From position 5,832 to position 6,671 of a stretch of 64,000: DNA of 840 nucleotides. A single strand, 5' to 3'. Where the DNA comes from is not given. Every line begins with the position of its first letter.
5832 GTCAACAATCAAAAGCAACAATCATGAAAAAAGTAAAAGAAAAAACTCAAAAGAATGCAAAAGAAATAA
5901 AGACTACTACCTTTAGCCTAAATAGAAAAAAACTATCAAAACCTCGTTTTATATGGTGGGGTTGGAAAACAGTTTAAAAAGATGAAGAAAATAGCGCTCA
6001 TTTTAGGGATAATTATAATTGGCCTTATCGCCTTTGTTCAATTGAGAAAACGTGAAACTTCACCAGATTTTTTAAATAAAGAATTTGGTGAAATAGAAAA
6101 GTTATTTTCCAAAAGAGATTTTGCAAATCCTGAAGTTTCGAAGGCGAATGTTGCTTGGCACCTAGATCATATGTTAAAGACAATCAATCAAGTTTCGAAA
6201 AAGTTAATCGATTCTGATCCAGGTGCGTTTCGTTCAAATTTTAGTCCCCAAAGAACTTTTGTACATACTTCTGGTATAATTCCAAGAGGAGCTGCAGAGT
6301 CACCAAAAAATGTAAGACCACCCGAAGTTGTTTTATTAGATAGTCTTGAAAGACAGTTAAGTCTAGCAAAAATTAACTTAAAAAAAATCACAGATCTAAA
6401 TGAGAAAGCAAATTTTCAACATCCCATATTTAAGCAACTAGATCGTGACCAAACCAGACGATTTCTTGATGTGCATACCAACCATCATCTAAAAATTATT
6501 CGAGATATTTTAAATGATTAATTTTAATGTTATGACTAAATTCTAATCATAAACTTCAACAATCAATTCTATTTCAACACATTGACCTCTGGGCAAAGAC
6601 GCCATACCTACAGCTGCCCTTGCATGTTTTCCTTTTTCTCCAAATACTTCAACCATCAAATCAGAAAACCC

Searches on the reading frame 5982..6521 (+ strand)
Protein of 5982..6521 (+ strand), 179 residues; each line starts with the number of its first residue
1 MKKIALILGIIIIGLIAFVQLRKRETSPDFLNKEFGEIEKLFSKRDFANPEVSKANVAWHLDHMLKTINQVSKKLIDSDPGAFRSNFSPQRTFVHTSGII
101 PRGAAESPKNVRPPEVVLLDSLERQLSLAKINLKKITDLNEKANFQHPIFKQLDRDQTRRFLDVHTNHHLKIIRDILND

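Call 4: search_protein_families(library=pfam, proteins=[window:5982-6521:+], max_evalue=0.01)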
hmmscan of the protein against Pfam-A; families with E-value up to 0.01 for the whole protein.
window:5982-6521:+ (179 aa): 1 family
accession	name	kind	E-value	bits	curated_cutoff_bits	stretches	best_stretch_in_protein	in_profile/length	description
PF07606.16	DUF1569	-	0.0037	17.8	21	1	102-173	76-149/152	Protein of unknown function (DUF1569)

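Call 5: search_protein_families(library=ncbifam, proteins=[window:5982-6521:+], max_evalue=0.01)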
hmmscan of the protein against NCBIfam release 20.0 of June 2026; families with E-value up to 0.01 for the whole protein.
window:5982-6521:+ (179 aa): 0 families
